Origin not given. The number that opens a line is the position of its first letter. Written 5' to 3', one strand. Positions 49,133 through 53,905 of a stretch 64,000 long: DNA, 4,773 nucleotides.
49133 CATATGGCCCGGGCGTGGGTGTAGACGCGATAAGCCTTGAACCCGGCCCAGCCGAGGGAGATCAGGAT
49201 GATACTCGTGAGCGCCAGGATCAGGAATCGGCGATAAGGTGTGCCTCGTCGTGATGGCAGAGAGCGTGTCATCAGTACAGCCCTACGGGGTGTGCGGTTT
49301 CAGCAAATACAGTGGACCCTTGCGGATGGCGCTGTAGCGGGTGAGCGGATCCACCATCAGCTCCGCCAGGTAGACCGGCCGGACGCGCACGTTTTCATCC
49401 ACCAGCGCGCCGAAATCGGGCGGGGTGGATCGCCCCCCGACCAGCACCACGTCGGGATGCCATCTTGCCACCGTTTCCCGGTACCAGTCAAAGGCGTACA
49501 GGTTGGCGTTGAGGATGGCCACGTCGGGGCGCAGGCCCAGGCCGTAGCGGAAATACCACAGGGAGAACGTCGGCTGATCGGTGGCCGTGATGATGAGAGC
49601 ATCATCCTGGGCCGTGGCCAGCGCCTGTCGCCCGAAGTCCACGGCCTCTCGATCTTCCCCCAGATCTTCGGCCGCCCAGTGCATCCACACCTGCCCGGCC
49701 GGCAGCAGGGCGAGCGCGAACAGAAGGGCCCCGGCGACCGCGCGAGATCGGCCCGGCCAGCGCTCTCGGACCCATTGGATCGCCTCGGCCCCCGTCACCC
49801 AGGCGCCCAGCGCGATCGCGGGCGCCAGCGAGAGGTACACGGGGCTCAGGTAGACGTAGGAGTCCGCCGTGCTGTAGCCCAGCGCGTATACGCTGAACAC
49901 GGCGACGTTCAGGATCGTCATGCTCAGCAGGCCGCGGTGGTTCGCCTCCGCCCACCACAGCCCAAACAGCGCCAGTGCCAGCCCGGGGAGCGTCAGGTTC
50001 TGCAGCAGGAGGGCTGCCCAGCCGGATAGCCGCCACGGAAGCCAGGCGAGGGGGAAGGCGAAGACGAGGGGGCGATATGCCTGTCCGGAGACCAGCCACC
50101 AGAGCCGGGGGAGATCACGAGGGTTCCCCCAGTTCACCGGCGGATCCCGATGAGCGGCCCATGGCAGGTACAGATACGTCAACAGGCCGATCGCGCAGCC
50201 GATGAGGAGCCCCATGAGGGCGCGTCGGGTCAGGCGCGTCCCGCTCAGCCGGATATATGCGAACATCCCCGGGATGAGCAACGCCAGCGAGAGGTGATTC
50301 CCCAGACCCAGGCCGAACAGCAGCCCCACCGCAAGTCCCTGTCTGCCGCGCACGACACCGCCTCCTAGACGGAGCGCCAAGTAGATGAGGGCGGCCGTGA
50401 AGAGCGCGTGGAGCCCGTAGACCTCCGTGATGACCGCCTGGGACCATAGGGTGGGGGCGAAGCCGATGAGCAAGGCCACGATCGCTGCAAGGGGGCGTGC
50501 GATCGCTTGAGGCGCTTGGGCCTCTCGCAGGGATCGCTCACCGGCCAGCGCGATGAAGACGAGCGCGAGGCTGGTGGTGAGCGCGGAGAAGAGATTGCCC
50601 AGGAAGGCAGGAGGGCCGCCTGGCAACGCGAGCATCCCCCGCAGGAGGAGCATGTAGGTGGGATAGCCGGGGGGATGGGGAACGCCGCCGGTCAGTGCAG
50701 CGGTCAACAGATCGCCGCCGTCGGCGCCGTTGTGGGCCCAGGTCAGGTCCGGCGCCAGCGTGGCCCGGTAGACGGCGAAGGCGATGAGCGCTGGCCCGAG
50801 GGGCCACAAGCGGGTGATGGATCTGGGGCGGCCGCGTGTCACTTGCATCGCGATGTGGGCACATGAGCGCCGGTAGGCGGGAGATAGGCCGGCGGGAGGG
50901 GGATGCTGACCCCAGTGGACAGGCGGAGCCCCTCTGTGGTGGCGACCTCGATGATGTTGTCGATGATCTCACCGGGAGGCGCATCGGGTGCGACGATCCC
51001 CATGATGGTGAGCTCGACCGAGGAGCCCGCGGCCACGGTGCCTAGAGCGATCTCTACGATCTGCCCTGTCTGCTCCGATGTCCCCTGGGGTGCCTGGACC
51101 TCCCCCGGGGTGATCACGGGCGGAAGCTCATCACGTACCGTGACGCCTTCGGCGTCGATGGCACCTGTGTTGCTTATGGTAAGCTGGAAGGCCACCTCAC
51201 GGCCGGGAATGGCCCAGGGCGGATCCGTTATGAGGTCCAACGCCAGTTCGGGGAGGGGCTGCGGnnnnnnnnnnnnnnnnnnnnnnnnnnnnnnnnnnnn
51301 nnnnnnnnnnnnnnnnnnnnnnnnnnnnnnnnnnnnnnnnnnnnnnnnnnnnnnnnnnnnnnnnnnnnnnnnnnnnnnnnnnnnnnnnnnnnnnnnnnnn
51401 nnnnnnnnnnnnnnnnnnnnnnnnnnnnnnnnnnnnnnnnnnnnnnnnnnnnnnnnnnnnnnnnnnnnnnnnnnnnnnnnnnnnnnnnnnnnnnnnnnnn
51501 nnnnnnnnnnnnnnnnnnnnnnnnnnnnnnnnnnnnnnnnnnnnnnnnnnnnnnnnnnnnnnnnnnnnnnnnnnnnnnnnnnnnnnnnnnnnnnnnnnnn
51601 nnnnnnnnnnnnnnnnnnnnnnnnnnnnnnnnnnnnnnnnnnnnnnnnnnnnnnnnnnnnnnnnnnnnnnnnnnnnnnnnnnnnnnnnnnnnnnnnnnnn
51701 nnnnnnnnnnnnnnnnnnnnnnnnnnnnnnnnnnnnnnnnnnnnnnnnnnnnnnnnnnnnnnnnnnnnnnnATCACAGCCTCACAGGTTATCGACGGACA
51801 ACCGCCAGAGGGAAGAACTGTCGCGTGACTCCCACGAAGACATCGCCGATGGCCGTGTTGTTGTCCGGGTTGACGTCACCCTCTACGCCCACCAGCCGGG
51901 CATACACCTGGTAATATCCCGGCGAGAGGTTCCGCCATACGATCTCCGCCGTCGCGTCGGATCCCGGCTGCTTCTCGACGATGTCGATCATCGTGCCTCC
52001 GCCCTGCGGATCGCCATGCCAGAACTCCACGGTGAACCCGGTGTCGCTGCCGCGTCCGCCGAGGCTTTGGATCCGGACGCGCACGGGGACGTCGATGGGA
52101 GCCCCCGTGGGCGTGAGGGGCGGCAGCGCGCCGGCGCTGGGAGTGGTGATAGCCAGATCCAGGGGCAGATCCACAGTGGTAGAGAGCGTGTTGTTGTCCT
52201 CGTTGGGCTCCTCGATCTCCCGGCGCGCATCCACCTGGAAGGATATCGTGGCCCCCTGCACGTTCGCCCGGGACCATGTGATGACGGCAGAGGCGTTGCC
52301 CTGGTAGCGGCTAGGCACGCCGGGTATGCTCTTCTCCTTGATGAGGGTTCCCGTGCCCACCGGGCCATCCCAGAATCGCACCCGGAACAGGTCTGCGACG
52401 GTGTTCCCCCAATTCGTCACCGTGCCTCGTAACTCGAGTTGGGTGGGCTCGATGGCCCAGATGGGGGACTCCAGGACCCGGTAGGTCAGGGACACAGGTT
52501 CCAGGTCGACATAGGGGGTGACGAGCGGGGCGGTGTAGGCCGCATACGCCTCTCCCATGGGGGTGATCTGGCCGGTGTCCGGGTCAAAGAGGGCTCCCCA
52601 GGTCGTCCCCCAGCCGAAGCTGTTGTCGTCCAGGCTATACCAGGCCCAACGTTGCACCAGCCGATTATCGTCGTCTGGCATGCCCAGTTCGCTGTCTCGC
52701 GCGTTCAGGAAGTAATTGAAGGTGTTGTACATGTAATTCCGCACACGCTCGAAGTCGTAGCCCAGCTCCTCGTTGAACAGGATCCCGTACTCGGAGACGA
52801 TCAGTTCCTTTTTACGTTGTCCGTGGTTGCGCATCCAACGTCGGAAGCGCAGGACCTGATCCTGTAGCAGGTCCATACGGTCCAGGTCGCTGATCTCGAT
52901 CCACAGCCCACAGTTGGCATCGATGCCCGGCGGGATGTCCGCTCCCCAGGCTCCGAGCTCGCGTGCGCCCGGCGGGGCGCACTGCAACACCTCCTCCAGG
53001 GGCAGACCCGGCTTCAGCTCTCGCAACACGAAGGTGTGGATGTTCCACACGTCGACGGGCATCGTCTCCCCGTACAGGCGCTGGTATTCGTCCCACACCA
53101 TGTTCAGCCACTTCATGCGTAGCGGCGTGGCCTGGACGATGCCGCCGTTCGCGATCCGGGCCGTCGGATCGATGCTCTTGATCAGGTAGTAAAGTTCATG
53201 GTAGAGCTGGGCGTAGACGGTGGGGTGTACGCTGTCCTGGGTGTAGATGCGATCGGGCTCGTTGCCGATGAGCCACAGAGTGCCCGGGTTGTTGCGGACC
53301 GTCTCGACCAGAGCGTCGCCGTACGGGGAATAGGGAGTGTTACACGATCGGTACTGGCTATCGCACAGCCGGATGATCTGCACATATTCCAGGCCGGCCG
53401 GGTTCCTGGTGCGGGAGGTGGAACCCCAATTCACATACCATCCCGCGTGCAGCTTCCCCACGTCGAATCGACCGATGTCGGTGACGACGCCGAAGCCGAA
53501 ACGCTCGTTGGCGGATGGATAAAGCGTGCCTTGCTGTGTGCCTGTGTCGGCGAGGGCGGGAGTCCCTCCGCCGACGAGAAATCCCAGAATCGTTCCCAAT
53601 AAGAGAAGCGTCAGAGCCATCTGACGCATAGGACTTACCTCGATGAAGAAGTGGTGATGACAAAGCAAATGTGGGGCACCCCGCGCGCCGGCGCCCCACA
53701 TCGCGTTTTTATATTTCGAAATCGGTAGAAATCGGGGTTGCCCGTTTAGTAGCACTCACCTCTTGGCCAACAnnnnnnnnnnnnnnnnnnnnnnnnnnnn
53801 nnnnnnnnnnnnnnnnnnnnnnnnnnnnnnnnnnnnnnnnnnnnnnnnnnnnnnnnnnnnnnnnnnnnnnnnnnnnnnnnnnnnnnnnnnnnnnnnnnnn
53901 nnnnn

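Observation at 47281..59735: Long minus-strand envelope/exopolysaccharide operon that carries a PEP-CTERM protein and a sortase, but no exosortase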

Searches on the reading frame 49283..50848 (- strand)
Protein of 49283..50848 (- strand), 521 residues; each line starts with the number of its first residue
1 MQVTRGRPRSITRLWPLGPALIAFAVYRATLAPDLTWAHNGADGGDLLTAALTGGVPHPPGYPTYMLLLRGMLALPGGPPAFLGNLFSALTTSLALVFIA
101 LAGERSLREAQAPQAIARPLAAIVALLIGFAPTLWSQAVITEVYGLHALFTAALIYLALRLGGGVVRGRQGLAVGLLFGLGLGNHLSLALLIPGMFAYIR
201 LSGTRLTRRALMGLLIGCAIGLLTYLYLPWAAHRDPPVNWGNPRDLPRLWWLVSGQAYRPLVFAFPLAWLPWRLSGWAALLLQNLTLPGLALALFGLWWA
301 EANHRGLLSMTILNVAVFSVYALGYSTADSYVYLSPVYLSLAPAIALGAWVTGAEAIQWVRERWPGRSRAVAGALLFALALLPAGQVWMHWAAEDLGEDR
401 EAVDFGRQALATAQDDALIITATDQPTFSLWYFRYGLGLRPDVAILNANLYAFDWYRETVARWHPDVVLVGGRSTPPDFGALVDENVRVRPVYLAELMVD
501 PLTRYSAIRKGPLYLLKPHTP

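Call 7: search_protein_families(library=ncbifam, proteins=[window:49283-50848:-], max_evalue=0.01)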
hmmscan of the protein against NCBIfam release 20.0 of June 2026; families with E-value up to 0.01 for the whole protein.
window:49283-50848:- (521 aa): 0 families

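Call 8: search_protein_families(library=pfam, proteins=[window:49283-50848:-], max_evalue=0.01)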
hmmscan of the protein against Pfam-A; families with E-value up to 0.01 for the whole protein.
window:49283-50848:- (521 aa): 1 family
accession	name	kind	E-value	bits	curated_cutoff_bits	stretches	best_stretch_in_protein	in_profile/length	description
PF11028.14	TMEM260-like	-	2e-24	86.8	24.2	1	43-199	1-170/179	Protein O-mannosyl-transferase TMEM260-like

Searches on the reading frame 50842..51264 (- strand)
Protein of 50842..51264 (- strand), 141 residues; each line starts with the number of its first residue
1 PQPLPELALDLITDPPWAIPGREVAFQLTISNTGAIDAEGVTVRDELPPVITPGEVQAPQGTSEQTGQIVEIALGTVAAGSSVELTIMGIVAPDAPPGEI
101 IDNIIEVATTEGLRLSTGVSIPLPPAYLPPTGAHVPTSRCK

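Call 42: search_protein_representatives(protein=window:50842-51264:-)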
Query: 141 residues. Proteins with E-value up to 0.001 (for the whole library): 7038; up to 1e-10: 2012; up to 1e-30: 276. The best 150 are listed.
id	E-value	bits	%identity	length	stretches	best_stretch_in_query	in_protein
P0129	8.4e-109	375.9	31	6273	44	19-108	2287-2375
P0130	7.8e-103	356.5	33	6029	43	6-110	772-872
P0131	6.2e-100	347.1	34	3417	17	7-107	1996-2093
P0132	6.1e-91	318.0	31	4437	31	14-104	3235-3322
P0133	8.5e-91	317.5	31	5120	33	20-99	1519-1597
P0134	8.4e-90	314.3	32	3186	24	6-111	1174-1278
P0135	1.5e-85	300.6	32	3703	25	13-99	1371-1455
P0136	8.2e-83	291.7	31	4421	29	11-96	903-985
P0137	1.0e-82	291.3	32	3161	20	7-105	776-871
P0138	1.2e-81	287.9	30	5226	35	14-112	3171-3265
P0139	1.2e-81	287.9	31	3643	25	6-110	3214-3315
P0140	4.2e-81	286.1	29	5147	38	9-112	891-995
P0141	7.3e-81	285.3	30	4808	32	14-112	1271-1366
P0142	1.2e-79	281.4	33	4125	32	3-104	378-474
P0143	2.7e-79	280.3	29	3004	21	21-105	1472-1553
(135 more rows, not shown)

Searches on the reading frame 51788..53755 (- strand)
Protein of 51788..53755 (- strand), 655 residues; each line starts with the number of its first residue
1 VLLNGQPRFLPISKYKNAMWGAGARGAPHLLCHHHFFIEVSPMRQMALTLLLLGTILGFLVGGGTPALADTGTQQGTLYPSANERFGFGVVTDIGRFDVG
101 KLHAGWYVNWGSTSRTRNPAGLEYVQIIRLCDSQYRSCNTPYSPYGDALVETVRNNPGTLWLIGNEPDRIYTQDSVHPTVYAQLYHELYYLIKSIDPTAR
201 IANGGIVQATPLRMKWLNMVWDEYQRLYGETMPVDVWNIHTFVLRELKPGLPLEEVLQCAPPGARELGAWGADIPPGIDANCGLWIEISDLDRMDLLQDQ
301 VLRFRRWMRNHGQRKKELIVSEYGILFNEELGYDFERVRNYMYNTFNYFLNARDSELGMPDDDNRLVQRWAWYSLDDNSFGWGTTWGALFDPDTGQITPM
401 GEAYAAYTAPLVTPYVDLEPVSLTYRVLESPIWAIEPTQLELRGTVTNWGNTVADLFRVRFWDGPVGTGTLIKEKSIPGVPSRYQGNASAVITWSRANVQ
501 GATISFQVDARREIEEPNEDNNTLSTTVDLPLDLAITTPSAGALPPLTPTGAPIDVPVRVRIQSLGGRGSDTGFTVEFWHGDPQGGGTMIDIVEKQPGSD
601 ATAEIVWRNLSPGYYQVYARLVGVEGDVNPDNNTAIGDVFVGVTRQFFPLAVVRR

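Call 7: search_protein_families(library=ncbifam, proteins=[window:51788-53755:-], max_evalue=0.01)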
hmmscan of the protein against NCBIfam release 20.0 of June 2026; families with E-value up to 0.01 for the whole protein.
window:51788-53755:- (655 aa): 0 families

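Call 8: search_protein_families(library=pfam, proteins=[window:51788-53755:-], max_evalue=0.01)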
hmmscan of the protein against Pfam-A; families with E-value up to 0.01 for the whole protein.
window:51788-53755:- (655 aa): 2 families
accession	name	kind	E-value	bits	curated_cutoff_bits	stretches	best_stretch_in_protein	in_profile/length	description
PF07705.17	CARDB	-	6.7e-06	26.7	22.7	1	434-525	15-100/101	CARDB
PF11790.14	Glyco_hydro_cc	-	4e-05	23.8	21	1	96-242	12-144/237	Glycosyl hydrolase catalytic core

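Call 82: search_solved_structures(query=window:51788-53629:-, max_evalue=1)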
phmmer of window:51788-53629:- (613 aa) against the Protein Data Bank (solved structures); distinct sequences matched with E-value up to 1: 2.
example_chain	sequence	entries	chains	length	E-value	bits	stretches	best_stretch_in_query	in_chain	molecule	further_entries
2l0d_A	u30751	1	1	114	0.21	13.1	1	376-486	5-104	Cell surface protein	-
4zno_A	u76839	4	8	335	0.35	12.3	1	457-491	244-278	Natterin-like protein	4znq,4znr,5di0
